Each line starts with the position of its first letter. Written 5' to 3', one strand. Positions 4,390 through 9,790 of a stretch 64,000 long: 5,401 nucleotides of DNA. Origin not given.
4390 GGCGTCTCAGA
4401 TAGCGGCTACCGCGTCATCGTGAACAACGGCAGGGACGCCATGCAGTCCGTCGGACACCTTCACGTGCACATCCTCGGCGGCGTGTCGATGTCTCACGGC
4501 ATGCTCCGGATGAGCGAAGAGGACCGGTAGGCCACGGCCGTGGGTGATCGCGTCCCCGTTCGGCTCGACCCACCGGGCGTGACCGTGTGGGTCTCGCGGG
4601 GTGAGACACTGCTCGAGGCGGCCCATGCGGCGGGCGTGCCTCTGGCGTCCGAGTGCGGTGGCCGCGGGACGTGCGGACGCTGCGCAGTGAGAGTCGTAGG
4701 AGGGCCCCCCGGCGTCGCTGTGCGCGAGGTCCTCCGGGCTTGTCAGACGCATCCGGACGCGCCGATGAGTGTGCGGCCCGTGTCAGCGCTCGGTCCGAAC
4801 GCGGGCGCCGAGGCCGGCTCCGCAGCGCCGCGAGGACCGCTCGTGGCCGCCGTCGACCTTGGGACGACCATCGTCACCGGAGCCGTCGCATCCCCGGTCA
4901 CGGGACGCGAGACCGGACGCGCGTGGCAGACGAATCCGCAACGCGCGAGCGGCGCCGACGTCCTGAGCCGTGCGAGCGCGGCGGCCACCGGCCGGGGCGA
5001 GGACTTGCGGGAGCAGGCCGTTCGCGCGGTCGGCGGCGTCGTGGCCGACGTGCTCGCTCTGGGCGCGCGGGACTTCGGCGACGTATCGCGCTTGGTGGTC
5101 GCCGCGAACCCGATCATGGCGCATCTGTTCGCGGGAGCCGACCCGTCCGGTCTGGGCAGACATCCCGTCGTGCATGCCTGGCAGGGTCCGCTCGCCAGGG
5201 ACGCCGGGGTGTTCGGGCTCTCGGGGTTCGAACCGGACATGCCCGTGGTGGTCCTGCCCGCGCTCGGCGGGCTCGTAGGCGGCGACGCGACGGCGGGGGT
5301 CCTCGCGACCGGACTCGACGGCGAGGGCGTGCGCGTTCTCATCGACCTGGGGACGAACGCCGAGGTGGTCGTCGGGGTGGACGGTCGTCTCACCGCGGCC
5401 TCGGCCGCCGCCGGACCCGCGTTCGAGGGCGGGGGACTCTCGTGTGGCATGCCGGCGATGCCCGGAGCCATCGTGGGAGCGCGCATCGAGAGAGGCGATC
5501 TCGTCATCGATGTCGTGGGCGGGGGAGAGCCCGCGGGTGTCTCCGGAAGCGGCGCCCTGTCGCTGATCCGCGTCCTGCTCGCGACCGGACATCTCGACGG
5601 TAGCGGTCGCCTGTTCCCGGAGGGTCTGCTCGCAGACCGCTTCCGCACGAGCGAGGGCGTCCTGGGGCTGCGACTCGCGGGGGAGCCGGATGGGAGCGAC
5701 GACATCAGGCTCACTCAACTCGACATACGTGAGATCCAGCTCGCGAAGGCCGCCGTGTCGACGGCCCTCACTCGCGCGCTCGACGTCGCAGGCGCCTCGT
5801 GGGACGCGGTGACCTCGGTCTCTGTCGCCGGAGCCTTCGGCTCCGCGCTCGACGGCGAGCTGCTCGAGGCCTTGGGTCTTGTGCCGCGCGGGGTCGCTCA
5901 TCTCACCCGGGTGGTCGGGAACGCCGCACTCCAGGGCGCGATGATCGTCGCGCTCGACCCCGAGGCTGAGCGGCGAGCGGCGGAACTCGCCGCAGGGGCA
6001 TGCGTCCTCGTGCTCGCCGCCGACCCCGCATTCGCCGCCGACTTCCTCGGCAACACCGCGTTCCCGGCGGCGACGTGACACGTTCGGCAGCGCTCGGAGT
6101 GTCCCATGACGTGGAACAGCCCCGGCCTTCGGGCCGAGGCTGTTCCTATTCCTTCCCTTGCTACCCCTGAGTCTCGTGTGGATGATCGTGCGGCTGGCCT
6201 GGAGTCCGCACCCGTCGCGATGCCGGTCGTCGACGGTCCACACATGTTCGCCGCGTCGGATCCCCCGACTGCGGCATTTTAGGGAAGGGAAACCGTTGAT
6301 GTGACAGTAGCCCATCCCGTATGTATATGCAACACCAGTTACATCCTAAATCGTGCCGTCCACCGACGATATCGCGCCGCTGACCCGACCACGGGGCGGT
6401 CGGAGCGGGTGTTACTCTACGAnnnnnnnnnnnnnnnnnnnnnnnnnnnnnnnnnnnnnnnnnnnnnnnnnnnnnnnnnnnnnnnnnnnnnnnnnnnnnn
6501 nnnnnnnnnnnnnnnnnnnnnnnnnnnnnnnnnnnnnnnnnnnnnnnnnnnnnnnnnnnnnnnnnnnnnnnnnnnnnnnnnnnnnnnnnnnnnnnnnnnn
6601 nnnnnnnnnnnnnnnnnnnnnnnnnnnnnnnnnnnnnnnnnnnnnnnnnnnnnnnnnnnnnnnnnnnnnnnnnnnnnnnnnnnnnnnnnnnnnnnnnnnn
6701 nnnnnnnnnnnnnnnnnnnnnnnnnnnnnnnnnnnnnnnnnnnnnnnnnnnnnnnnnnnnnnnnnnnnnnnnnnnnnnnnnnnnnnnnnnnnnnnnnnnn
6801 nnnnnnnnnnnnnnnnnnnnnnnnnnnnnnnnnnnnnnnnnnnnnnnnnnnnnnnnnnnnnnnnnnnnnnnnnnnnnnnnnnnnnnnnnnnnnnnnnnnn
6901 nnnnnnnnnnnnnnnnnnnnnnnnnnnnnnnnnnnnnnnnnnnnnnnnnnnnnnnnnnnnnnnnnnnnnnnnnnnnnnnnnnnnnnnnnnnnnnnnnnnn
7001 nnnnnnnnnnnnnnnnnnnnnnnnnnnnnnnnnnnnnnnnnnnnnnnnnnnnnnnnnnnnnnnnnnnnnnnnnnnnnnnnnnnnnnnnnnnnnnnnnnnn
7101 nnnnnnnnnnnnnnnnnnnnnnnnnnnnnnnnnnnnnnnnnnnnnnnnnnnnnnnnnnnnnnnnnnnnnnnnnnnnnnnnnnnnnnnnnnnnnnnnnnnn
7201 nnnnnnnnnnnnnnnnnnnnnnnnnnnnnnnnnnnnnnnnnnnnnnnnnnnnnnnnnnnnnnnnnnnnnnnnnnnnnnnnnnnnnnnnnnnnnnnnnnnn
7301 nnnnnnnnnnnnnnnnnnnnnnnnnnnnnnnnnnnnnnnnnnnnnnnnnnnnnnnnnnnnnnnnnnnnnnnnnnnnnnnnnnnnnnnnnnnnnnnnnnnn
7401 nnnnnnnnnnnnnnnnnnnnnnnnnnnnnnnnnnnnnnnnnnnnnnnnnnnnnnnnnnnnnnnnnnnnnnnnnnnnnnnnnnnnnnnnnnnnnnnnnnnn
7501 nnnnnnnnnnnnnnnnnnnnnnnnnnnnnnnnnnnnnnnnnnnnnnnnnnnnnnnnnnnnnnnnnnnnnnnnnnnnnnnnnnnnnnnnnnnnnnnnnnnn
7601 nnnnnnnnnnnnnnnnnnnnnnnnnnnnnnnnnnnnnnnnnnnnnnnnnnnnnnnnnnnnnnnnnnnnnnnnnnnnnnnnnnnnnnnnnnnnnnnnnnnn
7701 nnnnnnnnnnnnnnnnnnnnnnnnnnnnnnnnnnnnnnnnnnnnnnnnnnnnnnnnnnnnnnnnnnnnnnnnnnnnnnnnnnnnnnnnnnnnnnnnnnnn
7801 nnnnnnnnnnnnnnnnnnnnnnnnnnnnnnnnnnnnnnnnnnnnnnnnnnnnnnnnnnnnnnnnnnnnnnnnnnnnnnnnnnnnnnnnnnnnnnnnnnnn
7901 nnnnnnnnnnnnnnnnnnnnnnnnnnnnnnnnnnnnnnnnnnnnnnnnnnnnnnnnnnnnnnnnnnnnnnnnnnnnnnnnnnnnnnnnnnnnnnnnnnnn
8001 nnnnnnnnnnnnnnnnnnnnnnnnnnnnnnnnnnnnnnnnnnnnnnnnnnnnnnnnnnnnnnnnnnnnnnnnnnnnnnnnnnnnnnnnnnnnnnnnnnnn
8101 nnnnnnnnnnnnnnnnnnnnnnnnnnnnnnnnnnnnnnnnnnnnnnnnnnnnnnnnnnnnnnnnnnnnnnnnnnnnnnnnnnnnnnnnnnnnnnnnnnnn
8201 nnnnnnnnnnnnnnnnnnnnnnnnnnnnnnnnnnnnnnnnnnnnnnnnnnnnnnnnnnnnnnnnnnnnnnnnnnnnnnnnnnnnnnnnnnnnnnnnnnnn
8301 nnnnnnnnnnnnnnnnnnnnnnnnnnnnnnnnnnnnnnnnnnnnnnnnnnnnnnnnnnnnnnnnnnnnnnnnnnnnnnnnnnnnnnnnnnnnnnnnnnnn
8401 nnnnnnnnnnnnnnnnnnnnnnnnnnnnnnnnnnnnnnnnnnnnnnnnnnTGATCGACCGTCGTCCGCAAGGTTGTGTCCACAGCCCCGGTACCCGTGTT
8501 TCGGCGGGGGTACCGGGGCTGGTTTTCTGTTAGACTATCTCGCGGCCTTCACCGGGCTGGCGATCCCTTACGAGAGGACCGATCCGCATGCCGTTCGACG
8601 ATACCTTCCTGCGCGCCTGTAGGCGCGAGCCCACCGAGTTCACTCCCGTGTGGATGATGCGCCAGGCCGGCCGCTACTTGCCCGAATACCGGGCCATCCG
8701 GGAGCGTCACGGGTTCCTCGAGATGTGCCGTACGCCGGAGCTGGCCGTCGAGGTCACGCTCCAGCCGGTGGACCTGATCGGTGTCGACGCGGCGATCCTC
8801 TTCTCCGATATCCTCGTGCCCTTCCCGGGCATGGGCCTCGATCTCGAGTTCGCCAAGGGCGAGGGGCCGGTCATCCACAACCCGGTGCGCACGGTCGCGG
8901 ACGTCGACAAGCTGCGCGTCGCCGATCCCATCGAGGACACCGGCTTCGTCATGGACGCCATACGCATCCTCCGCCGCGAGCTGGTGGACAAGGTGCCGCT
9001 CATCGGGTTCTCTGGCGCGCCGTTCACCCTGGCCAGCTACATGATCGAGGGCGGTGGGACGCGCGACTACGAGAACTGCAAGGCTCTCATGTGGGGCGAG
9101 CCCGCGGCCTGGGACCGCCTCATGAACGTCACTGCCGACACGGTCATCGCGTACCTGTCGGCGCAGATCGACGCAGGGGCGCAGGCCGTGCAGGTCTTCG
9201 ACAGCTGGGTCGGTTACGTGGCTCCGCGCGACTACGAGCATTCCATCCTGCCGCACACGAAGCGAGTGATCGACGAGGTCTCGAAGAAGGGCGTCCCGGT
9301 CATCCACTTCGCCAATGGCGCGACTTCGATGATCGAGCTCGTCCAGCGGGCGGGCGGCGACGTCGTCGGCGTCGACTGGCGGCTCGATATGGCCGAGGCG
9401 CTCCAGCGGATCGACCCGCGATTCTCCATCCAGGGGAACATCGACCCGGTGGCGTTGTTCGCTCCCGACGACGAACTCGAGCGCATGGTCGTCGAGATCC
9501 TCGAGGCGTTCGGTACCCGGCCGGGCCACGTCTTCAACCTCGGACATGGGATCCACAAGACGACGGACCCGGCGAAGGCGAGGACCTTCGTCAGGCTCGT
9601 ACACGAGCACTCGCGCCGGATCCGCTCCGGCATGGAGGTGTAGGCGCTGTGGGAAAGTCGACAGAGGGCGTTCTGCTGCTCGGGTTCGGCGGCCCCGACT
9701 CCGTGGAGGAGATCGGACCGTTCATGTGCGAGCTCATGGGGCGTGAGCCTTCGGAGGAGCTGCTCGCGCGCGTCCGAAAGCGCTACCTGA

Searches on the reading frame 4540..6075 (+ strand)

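Call 26: search_protein_families(library=pfam, proteins=[window:4540-6075:+], max_evalue=0.001)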
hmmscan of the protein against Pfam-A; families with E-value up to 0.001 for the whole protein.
window:4540-6075:+ (512 aa): 4 families
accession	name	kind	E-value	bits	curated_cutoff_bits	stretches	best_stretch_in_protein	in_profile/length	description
PF14574.11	RACo_C_ter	-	8e-55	186.2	27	1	265-510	3-251/261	C-terminal domain of RACo the ASKHA domain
PF17651.6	Raco_middle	-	6e-30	104.5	26.8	1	103-260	3-161/163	RACo middle region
PF00111.32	Fer2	-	2.5e-09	37.4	21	1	8-72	2-76/77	2Fe-2S iron-sulfur cluster binding domain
PF13510.11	Fer2_4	-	1.5e-05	25.4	22.8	1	8-80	5-79/82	2Fe-2S iron-sulfur cluster binding domain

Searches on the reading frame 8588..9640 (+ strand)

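Call 25: search_protein_families(library=pfam, proteins=[window:8588-9640:+], max_evalue=0.001)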
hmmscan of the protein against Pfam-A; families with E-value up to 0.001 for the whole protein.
window:8588-9640:+ (351 aa): 1 family
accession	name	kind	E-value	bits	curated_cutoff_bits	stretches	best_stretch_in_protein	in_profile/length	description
PF01208.23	URO-D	-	4e-134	447.4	23.9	1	4-341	3-346/346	Uroporphyrinogen decarboxylase (URO-D)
